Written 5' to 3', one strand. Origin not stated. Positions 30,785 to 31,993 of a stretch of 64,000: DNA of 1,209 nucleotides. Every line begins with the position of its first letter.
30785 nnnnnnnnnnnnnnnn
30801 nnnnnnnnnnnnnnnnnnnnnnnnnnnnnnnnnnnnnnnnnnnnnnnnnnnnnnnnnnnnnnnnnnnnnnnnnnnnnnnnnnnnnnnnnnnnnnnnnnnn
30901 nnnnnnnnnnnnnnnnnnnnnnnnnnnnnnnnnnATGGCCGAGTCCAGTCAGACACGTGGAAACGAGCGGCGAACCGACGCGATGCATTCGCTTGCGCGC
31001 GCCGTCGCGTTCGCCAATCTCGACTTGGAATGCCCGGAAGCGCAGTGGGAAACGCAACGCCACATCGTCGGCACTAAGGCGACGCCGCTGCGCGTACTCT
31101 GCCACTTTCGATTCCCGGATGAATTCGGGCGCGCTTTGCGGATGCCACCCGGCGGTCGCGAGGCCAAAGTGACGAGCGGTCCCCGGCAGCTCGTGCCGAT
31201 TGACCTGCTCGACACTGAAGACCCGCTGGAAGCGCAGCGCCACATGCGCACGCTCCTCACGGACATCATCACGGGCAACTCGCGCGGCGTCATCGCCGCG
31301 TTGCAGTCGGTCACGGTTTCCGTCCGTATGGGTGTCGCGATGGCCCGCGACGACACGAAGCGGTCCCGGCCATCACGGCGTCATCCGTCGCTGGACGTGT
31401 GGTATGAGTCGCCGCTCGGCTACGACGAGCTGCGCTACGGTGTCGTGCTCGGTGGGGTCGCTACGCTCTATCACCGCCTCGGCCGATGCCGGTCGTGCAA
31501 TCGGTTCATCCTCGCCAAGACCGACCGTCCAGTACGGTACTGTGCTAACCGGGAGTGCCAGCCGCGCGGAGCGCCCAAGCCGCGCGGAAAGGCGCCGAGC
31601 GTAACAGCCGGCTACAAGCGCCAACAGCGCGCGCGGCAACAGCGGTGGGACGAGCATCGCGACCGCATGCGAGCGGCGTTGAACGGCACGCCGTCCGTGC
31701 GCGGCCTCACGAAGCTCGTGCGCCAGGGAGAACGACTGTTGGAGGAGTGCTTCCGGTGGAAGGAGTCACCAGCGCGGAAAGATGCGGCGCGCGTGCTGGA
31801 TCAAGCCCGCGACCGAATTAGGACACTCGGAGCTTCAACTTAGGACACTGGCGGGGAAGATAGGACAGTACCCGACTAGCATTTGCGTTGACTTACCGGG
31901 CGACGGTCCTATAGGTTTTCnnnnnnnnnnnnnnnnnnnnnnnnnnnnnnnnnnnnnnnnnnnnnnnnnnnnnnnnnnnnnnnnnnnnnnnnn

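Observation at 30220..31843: Pair of tiny RHH proteins plus an uncharacterised 302-aa zinc-ribbon protein as the possible regulatory or mobilisation core of the island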

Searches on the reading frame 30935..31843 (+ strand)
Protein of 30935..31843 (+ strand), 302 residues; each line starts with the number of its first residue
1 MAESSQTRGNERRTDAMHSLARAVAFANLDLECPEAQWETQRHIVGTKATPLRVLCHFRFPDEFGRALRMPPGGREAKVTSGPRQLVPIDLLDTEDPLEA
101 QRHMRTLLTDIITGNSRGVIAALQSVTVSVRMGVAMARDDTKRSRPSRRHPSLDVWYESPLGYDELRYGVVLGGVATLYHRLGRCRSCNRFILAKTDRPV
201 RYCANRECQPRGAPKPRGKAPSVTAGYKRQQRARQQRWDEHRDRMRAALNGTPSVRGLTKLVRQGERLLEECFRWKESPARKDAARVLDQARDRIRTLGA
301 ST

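Call 6: search_protein_families(library=pfam, proteins=[window:30935-31843:+], max_evalue=1)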
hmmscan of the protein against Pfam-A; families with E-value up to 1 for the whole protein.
window:30935-31843:+ (302 aa): 1 family
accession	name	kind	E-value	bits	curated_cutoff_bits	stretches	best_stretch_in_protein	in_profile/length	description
PF19553.4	DUF6076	-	0.12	12.5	23.5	1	180-206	49-75/168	Family of unknown function (DUF6076)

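Call 9: find_homologous_proteins(query=window:30935-31843:+, max_evalue=0.001)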
Query window:30935-31843:+ (302 aa): 6 proteins with E <= 0.001 among 3441 candidates.
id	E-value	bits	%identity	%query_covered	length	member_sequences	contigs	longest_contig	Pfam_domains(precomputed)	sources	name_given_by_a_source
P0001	2.4e-200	682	100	100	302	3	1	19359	-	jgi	jgi:hypothetical protein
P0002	1.1e-87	312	51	97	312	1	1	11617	-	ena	-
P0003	4.7e-46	175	43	94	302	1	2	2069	-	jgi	jgi:hypothetical protein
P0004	1.1e-43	168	40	96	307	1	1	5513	-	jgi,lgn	jgi:hypothetical protein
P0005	8.1e-42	161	39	93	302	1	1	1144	-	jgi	jgi:hypothetical protein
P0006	1.4e-28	118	34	94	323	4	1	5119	-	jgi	jgi:hypothetical protein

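Call 11: find_encoding_contigs(protein=P0002, flank=6000, max_places=4)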
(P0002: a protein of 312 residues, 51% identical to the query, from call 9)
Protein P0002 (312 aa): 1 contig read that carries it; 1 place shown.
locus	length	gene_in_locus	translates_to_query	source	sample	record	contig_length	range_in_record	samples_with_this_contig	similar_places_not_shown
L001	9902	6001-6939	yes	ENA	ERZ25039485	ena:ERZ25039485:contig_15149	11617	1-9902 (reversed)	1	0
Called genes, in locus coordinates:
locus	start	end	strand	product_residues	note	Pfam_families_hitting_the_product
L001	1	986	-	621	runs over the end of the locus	PF00239:Resolvase, PF07508:Recombinase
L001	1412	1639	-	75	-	PF12728:HTH_17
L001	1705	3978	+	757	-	PF14659:Phage_int_SAM_3, PF00589:Phage_integrase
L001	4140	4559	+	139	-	-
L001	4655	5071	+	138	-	-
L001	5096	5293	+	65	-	-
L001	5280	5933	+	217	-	PF13640:2OG-FeII_Oxy_3 (weak)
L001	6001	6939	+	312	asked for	-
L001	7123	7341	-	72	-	-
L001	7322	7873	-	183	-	-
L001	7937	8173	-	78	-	-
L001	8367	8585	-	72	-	-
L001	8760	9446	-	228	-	-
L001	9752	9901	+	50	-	?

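Call 12: find_encoding_contigs(protein=P0004, flank=6000, max_places=4)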
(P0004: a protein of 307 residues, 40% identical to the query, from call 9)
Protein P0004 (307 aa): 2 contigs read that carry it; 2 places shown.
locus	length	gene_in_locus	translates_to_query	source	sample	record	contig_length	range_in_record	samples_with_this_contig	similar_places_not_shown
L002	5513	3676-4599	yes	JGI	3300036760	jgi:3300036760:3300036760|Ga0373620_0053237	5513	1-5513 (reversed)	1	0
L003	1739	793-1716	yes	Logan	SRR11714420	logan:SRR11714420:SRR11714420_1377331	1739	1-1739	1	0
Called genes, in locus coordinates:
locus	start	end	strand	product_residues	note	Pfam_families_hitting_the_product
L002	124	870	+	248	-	-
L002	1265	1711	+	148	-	PF13975:gag-asp_proteas (faint)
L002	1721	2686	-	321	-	PF03400:DDE_Tnp_IS1 (faint)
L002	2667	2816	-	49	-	-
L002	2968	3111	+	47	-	-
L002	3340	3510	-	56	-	PF01381:HTH_3 (weak), PF12844:HTH_19 (weak), PF13560:HTH_31 (weak)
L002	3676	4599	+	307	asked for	-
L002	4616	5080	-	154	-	-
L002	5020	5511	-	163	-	?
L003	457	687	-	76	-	PF13560:HTH_31, PF01381:HTH_3 (weak), PF12844:HTH_19 (weak)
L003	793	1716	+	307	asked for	-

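Call 13: find_encoding_contigs(protein=P0006, flank=6000, max_places=4)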
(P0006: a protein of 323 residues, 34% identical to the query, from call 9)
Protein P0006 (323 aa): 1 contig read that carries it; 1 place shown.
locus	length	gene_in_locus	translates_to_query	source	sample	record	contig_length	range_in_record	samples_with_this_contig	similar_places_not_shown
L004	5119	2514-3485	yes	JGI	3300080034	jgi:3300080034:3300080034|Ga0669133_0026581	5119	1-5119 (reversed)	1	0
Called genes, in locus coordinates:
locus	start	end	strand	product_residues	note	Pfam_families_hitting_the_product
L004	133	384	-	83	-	-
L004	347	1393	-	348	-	-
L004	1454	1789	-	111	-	-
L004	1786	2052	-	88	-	-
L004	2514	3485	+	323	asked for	-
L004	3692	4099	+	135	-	-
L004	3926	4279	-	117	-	-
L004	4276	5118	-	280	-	?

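Call 29: search_protein_representatives(protein=window:30935-31843:+)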
Query: 302 residues. Proteins with E-value up to 0.001 (for the whole library): 14; up to 1e-10: 12; up to 1e-30: 6. The best 14 are listed.
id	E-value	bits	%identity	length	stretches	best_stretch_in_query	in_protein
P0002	3.4e-88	311.9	52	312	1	9-298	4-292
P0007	4.8e-64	232.6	45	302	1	13-298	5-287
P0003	1.5e-46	175.2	45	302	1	15-297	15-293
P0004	3.4e-44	167.5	43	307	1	15-302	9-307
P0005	2.6e-42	161.3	43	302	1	17-298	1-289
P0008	2.6e-32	128.5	37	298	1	11-297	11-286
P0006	4.6e-29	117.8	40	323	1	15-298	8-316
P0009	4.9e-27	111.2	41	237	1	100-291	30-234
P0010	1.2e-16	77.0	33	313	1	20-292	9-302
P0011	3.2e-15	72.4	36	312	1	19-291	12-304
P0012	1.4e-14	70.3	34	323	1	19-296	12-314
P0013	2.1e-14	69.7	31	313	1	20-293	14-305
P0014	6.1e-08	48.5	38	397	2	97-293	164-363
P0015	1.3e-06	44.1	34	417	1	95-240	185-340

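Call 37: search_solved_structures(query=A2, max_evalue=10)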
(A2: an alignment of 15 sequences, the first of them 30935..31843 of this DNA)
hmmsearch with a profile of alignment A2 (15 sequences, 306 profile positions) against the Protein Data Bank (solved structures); distinct sequences matched with E-value up to 10: 2.
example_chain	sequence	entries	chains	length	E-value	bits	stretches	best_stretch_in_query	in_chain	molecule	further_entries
8x3o_A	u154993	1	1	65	0.68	12.3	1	214-249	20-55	Cyclic Rev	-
9k7y_A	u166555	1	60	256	1.2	11.5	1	254-303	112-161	Cage-i53-Zn1-HEHE-14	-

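Call 40: find_related_loci(query=A3, collection=genome_contigs, flank=8000)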
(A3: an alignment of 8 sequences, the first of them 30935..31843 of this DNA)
Query A3 (302 aa) in genome_contigs; peptide patterns used: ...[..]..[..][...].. (x = any residue, [..] = any of these).
15 stretches matched a pattern, but none encodes a relative of the query by tblastn (E <= 1e-3).

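Call 41: find_related_loci(query=A3, collection=metagenome_contigs, flank=8000)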
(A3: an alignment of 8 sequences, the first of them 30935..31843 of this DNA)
Query A3 (302 aa) in metagenome_contigs; peptide patterns used: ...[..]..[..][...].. (x = any residue, [..] = any of these).
25 stretches matched a pattern, but none encodes a relative of the query by tblastn (E <= 1e-3).

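Call 43: find_encoding_contigs(protein=P0003, flank=6000, max_places=4)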
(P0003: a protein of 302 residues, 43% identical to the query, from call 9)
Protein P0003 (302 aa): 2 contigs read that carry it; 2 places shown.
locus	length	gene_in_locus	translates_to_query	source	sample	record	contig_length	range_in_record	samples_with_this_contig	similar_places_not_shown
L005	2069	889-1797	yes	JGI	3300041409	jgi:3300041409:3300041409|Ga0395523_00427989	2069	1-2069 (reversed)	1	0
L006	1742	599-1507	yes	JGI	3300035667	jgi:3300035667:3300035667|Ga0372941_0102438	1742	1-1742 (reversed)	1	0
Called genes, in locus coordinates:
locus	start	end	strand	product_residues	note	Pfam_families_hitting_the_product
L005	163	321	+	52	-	-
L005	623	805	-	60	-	-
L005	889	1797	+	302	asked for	-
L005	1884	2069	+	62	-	?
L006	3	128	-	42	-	?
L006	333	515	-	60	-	-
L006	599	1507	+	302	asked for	-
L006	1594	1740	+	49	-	?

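Call 44: find_encoding_contigs(protein=P0007, flank=8000, max_places=4)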
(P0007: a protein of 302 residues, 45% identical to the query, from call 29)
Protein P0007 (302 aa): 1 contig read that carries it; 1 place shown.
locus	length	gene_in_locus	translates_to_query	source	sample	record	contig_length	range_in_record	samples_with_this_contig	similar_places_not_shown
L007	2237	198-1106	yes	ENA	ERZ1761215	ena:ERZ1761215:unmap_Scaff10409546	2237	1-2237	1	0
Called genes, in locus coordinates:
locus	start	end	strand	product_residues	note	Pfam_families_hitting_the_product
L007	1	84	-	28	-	?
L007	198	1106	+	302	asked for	-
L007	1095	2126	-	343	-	PF12760:Zn_ribbon_IS1595, PF12762:DDE_Tnp_IS1595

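Call 45: find_encoding_contigs(protein=P0008, flank=8000, max_places=4)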
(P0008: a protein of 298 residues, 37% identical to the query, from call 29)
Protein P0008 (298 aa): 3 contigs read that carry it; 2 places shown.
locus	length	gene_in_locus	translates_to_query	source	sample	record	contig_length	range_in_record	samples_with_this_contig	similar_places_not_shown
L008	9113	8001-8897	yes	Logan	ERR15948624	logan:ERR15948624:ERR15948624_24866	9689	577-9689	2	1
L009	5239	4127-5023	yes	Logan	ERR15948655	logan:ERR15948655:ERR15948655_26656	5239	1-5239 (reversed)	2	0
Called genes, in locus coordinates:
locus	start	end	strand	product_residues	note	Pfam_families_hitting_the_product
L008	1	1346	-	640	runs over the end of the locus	?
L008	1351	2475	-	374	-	PF01420:Methylase_S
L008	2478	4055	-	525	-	PF12161:HsdM_N, PF02384:N6_Mtase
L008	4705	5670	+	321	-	PF14279:HNH_5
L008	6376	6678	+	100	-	-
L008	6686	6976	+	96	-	-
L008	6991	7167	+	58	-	-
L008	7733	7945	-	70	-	-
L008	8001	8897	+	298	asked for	-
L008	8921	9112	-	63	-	?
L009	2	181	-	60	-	?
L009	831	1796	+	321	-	PF14279:HNH_5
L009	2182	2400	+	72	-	-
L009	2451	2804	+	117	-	-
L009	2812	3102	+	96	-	-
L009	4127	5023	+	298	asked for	-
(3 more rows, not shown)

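Call 47: predict_structure(alignment_id=A2)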
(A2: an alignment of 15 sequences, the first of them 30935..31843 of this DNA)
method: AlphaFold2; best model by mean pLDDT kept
length: 302 residues; sequences in the alignment: 15
mean_pLDDT: 86.1   pTM: 0.66
mean pLDDT of the five models: 86.1, 84.4, 82.5, 82.2, 80.5
residues with pLDDT >= 90: 165; 70-90: 97; 50-70: 35; < 50: 5
segments of 3 or more residues with pLDDT < 50: 80-82
pLDDT, mean of each block of 10 residues (from residue 1): 72 91 95 89 89 88 87 56 68 95 98 97 90 69 55 82 95 95 95 91 87 65 83 91 94 94 97 91 95 94 69
secondary structure, 60 per line:
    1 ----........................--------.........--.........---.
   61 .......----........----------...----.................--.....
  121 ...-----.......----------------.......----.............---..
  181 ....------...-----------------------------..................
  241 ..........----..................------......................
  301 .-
elements in order: H5-28 E37-45 E48-56 H60-67 H72-79 E90-92 H97-113 H116-123 E129-135 E152-158 H163-175 E182-184 E191-193 H223-250 H255-272 H279-301
